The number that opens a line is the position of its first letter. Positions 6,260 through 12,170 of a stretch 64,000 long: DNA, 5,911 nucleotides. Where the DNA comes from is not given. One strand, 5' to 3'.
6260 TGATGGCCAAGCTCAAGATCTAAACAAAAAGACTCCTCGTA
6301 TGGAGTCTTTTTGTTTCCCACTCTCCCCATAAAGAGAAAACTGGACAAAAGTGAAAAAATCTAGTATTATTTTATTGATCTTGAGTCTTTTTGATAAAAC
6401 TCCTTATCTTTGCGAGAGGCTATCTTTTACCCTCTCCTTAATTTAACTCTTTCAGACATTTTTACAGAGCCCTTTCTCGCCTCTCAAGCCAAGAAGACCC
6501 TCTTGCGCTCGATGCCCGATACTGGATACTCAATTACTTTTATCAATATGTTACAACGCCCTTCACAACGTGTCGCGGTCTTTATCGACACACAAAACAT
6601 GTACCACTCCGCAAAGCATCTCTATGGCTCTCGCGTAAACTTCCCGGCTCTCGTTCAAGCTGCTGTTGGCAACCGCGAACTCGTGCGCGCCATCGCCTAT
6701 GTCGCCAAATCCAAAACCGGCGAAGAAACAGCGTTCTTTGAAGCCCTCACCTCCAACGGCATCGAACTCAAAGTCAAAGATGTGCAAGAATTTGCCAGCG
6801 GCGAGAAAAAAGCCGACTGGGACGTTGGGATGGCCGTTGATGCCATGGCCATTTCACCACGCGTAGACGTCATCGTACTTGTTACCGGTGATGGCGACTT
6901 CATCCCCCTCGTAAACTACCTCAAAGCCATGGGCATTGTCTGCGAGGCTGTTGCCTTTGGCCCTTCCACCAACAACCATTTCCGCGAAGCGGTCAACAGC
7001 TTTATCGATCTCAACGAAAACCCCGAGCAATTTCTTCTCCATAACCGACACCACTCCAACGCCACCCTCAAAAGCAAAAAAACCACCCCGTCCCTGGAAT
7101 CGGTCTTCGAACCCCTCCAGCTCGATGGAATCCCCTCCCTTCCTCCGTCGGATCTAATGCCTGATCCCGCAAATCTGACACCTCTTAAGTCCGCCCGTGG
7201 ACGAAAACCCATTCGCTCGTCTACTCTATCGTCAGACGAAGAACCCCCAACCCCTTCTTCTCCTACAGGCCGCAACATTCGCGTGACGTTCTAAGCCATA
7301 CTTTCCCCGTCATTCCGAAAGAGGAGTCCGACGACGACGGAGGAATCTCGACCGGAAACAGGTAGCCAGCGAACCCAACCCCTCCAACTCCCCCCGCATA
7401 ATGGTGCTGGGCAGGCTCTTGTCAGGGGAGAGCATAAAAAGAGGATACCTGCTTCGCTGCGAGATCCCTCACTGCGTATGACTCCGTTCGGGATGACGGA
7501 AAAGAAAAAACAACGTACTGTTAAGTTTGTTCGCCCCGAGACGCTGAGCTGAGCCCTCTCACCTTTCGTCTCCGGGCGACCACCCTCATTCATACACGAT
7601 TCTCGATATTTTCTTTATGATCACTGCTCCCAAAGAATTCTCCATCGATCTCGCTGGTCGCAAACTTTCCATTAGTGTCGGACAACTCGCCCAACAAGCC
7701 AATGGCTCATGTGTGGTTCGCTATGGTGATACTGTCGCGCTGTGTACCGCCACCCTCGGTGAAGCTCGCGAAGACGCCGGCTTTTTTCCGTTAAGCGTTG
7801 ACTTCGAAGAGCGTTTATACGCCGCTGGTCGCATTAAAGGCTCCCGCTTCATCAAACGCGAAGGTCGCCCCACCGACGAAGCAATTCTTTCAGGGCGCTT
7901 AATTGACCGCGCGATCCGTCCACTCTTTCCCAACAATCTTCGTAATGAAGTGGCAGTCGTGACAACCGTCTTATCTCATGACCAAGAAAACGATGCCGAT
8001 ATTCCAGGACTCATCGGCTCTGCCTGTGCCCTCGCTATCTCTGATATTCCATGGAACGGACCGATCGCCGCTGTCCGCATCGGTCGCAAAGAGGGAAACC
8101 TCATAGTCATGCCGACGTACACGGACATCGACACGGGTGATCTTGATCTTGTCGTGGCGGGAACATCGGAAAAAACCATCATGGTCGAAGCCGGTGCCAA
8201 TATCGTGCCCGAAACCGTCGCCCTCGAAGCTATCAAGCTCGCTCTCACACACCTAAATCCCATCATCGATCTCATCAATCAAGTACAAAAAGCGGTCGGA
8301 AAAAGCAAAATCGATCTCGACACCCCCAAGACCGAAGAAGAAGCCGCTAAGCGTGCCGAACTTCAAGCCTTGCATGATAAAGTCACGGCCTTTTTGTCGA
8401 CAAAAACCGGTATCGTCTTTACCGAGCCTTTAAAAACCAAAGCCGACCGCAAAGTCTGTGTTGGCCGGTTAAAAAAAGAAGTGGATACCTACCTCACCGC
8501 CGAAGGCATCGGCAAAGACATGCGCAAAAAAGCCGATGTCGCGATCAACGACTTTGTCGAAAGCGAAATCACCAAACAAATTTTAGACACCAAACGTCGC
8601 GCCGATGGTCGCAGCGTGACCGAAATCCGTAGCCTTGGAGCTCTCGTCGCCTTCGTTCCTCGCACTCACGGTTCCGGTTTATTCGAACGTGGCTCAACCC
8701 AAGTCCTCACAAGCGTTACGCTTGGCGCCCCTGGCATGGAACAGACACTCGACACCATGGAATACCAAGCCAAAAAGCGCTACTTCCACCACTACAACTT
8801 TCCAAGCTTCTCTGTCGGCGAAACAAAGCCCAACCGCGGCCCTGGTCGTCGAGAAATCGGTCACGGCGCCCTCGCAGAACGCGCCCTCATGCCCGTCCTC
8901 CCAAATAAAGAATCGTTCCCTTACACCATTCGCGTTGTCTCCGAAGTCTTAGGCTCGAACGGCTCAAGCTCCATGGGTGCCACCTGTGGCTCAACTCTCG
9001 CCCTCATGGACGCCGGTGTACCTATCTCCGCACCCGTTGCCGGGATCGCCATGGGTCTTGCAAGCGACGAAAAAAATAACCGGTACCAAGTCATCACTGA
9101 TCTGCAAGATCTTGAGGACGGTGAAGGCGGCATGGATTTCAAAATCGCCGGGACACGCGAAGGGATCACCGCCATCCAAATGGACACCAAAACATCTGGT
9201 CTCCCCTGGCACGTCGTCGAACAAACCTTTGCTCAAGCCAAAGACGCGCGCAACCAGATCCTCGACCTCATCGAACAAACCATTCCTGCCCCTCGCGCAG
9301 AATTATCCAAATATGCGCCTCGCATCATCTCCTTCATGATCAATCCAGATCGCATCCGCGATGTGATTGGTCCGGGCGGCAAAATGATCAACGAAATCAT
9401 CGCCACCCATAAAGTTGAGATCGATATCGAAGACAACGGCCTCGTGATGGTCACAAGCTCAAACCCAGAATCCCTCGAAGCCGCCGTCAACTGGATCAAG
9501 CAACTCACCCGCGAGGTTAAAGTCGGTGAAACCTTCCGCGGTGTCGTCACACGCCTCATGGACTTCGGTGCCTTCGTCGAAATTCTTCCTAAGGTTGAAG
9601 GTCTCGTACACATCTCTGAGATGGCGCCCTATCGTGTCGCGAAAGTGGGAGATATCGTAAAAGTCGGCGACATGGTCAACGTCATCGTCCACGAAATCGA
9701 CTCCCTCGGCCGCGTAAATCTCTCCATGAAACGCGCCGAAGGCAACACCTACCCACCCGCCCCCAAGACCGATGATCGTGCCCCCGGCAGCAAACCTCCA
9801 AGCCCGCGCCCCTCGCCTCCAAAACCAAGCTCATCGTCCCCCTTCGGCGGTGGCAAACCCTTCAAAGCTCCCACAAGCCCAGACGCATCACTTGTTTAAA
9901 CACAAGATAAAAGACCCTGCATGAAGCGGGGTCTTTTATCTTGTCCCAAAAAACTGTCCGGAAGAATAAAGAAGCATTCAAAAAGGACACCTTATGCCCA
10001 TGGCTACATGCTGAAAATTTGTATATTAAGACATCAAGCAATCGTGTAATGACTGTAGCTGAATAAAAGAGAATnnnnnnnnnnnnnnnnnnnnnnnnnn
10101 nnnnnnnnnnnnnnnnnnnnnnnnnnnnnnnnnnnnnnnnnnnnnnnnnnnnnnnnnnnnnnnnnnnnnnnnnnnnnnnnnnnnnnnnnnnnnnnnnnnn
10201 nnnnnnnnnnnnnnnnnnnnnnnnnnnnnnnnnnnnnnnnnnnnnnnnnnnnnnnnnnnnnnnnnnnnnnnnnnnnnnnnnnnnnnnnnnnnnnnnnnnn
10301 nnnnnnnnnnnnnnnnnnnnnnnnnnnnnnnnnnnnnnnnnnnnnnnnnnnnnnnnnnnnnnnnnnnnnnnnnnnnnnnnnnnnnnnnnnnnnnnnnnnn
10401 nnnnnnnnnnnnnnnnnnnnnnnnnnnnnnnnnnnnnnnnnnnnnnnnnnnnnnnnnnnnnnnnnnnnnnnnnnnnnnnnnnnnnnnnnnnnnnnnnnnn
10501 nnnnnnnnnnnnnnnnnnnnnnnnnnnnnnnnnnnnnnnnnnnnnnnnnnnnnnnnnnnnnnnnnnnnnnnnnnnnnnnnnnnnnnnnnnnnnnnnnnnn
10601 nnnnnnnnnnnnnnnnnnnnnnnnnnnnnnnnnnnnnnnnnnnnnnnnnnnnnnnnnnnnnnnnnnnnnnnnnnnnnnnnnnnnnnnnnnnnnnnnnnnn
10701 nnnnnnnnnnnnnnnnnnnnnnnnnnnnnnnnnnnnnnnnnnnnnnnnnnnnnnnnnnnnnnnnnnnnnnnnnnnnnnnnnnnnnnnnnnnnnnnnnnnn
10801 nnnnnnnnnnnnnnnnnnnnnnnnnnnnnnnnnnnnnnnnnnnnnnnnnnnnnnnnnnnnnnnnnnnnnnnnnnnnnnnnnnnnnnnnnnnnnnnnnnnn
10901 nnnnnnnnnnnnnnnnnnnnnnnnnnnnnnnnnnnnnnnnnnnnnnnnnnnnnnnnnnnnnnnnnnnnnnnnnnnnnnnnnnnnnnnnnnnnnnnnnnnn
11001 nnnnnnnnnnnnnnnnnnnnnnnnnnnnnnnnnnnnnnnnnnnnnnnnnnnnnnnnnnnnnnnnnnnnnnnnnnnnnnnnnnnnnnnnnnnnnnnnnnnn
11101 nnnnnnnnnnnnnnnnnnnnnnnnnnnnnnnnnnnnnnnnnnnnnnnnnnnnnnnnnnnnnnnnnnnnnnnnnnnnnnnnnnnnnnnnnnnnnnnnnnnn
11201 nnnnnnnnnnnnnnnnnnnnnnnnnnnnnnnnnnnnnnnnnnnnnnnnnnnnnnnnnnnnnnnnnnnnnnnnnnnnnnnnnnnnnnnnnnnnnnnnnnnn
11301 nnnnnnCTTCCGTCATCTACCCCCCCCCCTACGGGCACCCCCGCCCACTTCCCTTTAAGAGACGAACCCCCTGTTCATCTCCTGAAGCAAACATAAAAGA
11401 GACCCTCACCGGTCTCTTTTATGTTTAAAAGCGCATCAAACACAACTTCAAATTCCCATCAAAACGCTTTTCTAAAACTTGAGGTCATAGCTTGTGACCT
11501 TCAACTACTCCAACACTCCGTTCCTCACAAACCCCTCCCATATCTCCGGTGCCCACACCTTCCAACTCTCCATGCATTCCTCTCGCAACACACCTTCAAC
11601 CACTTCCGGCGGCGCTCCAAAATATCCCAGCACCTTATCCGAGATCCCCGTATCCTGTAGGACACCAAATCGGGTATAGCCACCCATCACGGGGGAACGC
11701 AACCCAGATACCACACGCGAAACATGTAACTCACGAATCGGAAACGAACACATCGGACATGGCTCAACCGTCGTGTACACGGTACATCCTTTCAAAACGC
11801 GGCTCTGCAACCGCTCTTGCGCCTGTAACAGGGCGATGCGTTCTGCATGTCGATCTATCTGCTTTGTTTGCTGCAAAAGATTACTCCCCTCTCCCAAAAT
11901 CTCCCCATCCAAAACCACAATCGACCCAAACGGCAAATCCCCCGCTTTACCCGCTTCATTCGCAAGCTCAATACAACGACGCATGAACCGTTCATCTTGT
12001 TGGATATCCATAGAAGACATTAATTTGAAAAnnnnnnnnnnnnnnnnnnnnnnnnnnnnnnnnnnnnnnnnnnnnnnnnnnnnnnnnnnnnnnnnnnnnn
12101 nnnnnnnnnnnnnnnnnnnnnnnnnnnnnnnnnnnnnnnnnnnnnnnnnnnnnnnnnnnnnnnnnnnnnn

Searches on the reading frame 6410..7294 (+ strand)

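Call 42: search_protein_families(library=pfam, proteins=[window:6410-7294:+], max_evalue=0.001)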
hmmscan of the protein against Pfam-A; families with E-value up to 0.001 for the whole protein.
window:6410-7294:+ (294 aa): 1 family
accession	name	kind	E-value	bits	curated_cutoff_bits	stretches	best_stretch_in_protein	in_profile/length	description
PF01936.24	NYN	-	3.1e-34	119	24.2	1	54-201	1-144/145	NYN domain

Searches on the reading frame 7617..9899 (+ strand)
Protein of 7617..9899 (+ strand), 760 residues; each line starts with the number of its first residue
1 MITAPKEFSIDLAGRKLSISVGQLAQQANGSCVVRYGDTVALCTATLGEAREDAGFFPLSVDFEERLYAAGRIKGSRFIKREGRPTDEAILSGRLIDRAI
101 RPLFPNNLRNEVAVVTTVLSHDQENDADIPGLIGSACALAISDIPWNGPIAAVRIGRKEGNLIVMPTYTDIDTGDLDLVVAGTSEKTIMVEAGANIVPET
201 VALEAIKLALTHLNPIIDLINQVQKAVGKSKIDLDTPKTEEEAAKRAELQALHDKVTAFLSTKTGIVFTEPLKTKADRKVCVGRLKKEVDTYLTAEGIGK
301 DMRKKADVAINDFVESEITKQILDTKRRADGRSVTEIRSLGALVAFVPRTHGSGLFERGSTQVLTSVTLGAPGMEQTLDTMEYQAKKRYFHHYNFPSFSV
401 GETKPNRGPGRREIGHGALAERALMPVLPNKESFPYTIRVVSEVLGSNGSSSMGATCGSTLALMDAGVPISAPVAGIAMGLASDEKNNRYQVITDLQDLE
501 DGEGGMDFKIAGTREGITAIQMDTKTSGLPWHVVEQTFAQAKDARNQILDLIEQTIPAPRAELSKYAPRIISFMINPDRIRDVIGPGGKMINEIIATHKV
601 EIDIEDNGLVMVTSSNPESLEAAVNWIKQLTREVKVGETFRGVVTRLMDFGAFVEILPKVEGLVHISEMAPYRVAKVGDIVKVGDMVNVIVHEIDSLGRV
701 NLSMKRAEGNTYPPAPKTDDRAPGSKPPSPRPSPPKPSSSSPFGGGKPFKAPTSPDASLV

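Call 76: search_protein_families(library=pfam, proteins=[window:7617-9899:+], max_evalue=0.001)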
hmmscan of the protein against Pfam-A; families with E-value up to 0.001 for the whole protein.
window:7617-9899:+ (760 aa): 4 families
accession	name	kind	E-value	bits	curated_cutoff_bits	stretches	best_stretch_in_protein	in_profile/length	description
PF01138.27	RNase_PH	-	2.2e-52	177.3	25.5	2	14-145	2-130/130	3' exoribonuclease family, domain 1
PF03725.20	RNase_PH_C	-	2.1e-16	60.1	20.8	1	148-210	1-65/67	3' exoribonuclease family, domain 2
PF00575.29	S1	-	2.5e-15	57.1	22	1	634-705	2-74/74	S1 RNA binding domain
PF00013.35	KH_1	-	1.9e-09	37.6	21.5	1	571-628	2-65/66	KH domain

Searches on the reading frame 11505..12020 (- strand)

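Call 42: search_protein_families(library=pfam, proteins=[window:11505-12020:-], max_evalue=0.001)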
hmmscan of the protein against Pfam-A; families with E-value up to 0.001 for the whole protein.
window:11505-12020:- (171 aa): 2 families
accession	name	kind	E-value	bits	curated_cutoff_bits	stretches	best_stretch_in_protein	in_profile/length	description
PF00383.29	dCMP_cyt_deam_1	-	2.1e-22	79.4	25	1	7-106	2-101/102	Cytidine and deoxycytidylate deaminase zinc-binding region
PF14437.12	MafB19-deam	-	2.3e-18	66.9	27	1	8-112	2-106/142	MafB19-like deaminase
